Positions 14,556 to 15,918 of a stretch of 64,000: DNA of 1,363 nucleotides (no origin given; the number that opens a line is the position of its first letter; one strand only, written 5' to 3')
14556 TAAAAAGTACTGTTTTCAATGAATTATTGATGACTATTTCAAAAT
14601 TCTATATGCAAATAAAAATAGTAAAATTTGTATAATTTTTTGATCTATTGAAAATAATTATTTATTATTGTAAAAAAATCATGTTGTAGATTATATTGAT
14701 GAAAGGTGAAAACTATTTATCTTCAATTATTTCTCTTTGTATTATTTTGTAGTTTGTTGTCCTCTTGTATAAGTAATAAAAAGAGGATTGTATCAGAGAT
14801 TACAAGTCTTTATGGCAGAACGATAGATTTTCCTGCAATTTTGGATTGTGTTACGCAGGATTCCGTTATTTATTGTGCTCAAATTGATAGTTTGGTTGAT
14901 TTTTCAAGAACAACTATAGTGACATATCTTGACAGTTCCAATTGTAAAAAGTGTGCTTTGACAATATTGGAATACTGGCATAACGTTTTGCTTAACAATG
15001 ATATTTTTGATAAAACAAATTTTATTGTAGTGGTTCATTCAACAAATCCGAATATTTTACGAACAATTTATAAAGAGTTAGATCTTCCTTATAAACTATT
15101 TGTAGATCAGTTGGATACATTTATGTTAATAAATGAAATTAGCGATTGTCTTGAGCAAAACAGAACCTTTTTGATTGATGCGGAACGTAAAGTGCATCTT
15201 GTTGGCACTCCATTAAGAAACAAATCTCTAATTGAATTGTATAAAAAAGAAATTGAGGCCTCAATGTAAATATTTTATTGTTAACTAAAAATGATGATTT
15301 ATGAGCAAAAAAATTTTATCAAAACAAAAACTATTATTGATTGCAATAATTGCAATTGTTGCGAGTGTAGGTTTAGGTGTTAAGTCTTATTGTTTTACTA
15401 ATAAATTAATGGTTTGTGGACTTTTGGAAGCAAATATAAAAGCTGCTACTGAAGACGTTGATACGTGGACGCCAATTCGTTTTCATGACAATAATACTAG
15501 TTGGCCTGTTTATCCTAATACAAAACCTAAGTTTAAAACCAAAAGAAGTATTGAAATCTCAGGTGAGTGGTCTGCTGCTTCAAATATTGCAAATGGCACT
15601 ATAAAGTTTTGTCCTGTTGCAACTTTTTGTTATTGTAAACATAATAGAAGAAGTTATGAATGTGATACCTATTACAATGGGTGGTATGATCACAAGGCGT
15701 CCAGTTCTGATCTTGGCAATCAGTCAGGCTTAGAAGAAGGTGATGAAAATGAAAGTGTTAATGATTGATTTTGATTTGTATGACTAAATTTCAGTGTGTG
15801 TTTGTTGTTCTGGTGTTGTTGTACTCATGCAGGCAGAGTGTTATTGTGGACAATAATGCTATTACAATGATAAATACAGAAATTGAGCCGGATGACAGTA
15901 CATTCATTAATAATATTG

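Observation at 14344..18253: Lower-GC four-gene accessory cassette inserted between the purine permease and metH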

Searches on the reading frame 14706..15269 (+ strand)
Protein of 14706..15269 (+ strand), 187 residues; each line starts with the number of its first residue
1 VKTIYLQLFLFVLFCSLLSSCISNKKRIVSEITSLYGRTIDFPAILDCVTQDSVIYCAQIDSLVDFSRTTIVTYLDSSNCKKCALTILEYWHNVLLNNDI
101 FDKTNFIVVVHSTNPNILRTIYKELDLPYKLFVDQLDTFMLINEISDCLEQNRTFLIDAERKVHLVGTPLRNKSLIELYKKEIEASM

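Call 3: search_protein_families(library=pfam, proteins=[window:14706-15269:+], max_evalue=0.1)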
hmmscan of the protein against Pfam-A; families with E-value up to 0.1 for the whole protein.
window:14706-15269:+ (187 aa): 1 family
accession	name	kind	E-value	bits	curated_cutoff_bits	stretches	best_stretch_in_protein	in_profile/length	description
PF18774.7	APOBEC4_like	-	0.055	13.9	26.7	0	68-93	53-78/131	APOBEC4-like -AID/APOBEC-deaminase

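Call 4: search_protein_families(library=ncbifam, proteins=[window:14706-15269:+], max_evalue=0.1)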
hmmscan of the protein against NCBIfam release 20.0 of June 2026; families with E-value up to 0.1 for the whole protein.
window:14706-15269:+ (187 aa): 0 families

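Call 9: search_solved_structures(query=window:14706-15266:+, max_evalue=10)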
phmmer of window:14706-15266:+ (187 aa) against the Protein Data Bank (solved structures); distinct sequences matched with E-value up to 10: 0.

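Call 52: search_solved_structures(query=A5, max_evalue=10, show_alignments=2)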
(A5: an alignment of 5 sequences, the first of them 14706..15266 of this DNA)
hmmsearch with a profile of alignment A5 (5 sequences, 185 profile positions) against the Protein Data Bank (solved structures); distinct sequences matched with E-value up to 10: 15.
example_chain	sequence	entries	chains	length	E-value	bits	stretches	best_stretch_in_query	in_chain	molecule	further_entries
2m72_A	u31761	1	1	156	0.0061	19.6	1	37-169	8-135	Uncharacterized thioredoxin-like protein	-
1st9_A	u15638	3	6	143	0.11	15.5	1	71-178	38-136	Thiol-disulfide oxidoreductase resA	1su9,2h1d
3c73_A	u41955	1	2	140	0.11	15.5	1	71-178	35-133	Thiol-disulfide oxidoreductase resA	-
2f9s_A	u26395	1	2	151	0.12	15.3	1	71-178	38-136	Thiol-disulfide oxidoreductase resA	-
2h1b_A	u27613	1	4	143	0.13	15.3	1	71-178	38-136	Thiol-disulfide oxidoreductase resA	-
3c71_A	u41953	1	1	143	0.21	14.6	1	97-178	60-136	Thiol-disulfide oxidoreductase resA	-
2h1a_A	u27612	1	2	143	0.37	13.8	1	113-178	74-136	Thiol-disulfide oxidoreductase resA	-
2h19_A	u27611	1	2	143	0.37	13.8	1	113-178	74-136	Thiol-disulfide oxidoreductase resA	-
2h1g_A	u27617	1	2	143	0.39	13.7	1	113-178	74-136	Thiol-disulfide oxidoreductase resA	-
9if7_LH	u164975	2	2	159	0.61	13.1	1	95-146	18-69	Splicing regulator SDE2-like protein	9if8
2f76_X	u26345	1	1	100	0.8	12.7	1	104-181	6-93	Core protein p10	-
5fr7_A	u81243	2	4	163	0.91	12.5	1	61-132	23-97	AMYR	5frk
1bax_A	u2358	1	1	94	1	12.3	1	104-179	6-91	M-PMV MATRIX PROTEIN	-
4xhf_A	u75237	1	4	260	1.6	11.7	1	108-177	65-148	Na-translocating NADH-quinone reductase subunit C NqrC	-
2l82_A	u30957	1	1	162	2.3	11.2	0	98-132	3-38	DESIGNED PROTEIN OR32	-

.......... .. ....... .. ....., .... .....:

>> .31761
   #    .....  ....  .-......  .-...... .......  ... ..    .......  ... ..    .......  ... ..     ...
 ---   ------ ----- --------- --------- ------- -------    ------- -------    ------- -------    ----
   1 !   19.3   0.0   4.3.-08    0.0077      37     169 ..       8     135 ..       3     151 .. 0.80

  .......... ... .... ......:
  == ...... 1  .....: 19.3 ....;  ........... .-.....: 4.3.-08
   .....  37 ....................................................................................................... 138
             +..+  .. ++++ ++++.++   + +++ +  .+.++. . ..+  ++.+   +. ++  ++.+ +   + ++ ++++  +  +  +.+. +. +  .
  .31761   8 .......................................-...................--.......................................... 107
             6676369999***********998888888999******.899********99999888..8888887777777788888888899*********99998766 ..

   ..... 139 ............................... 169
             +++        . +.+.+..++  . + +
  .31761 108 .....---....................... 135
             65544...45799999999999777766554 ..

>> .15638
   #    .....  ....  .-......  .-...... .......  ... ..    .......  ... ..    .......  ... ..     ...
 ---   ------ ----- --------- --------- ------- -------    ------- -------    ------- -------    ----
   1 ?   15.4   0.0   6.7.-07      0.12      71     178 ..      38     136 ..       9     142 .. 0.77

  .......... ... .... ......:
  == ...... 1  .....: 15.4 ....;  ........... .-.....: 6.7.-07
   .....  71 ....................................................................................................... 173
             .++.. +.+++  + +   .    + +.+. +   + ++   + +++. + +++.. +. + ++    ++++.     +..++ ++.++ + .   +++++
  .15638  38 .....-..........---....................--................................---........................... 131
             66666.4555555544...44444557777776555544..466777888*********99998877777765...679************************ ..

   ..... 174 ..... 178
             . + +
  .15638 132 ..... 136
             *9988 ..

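Call 80: find_encoding_contigs(protein=window:14706-15266:+, flank=8000, max_places=5)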
Protein seq(187 aa) (187 aa): 1 contig read that carries it; 1 place shown.
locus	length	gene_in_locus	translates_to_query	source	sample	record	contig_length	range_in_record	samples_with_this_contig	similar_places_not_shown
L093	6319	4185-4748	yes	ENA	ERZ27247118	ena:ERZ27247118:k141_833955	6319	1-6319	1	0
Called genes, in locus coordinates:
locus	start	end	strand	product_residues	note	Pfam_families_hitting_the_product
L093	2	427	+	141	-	PF19571:ACT_8, PF01842:ACT (faint), PF22629:ACT_AHAS_ss (faint)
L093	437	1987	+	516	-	PF00474:SSF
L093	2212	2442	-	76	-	-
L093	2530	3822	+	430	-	PF00860:Xan_ur_permease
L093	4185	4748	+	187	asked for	-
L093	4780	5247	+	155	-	-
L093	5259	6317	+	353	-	?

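Call 86: search_protein_families(library=padloc, proteins=[window:14706-15266:+], max_evalue=0.1)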
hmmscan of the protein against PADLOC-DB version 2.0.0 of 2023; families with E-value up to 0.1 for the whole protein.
window:14706-15266:+ (187 aa): 1 family
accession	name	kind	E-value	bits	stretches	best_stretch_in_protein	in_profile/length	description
PDLC02334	AbiTii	-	0.04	12.3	1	141-183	2-44/185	AbiTii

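Call 87: search_protein_families(library=phrogs, proteins=[window:14706-15266:+], max_evalue=0.1)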
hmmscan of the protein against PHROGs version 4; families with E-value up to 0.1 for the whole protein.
window:14706-15266:+ (187 aa): 1 family
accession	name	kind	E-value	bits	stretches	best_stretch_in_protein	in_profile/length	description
phrog_7253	-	unknown function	0.077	13.9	0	89-162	27-95/124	-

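Call 89: search_solved_structures(query=A7, max_evalue=1, show_alignments=1)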
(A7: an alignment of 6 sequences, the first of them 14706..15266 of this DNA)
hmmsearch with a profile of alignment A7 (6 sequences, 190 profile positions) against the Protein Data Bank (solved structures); distinct sequences matched with E-value up to 1: 10.
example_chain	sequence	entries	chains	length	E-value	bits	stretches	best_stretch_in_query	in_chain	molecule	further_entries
2b5x_A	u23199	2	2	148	0.032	17.3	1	57-146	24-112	YkuV protein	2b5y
2m72_A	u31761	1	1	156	0.069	16.2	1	40-163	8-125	Uncharacterized thioredoxin-like protein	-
1st9_A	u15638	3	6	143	0.12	15.5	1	73-182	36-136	Thiol-disulfide oxidoreductase resA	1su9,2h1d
2h1b_A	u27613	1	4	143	0.14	15.3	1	73-182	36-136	Thiol-disulfide oxidoreductase resA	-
2f9s_A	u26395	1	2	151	0.14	15.3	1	73-182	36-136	Thiol-disulfide oxidoreductase resA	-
3c73_A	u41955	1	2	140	0.18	14.9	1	74-182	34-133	Thiol-disulfide oxidoreductase resA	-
3c71_A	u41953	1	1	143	0.37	13.8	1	83-182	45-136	Thiol-disulfide oxidoreductase resA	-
2h1a_A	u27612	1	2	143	0.83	12.7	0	96-182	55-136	Thiol-disulfide oxidoreductase resA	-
2h19_A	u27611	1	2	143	0.87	12.7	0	97-182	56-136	Thiol-disulfide oxidoreductase resA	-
2h1g_A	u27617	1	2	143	0.96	12.5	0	98-182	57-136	Thiol-disulfide oxidoreductase resA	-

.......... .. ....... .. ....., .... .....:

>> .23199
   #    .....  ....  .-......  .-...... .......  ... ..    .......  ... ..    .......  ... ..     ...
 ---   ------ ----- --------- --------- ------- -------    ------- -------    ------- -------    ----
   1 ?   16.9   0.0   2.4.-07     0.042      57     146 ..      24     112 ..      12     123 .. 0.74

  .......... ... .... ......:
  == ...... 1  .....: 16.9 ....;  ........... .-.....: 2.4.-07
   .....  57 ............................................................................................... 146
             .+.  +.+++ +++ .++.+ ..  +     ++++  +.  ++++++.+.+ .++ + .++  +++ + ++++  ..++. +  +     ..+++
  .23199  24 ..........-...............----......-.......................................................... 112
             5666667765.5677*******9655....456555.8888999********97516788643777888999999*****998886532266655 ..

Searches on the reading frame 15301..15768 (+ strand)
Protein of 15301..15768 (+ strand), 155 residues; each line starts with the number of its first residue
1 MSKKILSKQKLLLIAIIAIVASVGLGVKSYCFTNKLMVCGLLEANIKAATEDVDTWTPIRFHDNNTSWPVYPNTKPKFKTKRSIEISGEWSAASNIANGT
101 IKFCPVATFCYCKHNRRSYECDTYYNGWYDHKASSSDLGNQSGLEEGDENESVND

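Call 3: search_protein_families(library=pfam, proteins=[window:15301-15768:+], max_evalue=0.1)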
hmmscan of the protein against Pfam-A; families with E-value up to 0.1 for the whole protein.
window:15301-15768:+ (155 aa): 0 families

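Call 4: search_protein_families(library=ncbifam, proteins=[window:15301-15768:+], max_evalue=0.1)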
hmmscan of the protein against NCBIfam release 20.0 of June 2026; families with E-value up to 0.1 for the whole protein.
window:15301-15768:+ (155 aa): 0 families

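Call 84: list_cluster_members(proteins=[window:14706-15266:+, window:15301-15765:+, window:15780-16964:+, window:16971-18242:+])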
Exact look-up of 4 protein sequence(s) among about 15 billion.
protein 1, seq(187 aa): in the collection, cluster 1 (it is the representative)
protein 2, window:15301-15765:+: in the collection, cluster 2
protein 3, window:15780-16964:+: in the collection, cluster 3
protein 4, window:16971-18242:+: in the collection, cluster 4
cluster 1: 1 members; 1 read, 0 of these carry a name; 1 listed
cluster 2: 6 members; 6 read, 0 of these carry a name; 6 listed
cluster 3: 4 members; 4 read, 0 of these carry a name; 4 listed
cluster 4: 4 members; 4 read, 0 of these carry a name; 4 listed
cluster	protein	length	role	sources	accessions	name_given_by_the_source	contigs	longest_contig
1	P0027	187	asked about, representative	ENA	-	-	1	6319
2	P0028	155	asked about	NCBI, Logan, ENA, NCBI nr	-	-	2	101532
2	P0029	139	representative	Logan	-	-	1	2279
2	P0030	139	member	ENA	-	-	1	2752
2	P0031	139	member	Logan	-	-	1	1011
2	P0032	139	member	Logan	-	-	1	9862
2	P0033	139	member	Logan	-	-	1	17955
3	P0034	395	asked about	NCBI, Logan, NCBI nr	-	-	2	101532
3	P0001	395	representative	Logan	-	-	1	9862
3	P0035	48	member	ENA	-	-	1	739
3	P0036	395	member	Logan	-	-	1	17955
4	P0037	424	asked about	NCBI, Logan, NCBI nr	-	-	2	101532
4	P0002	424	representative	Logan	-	-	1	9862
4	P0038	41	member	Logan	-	-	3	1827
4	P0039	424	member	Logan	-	-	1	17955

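Call 86: search_protein_families(library=padloc, proteins=[window:15301-15765:+], max_evalue=0.1)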
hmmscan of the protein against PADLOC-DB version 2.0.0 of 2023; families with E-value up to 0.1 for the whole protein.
window:15301-15765:+ (155 aa): 0 families

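Call 87: search_protein_families(library=phrogs, proteins=[window:15301-15765:+], max_evalue=0.1)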
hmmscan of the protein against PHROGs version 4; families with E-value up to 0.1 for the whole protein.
window:15301-15765:+ (155 aa): 0 families
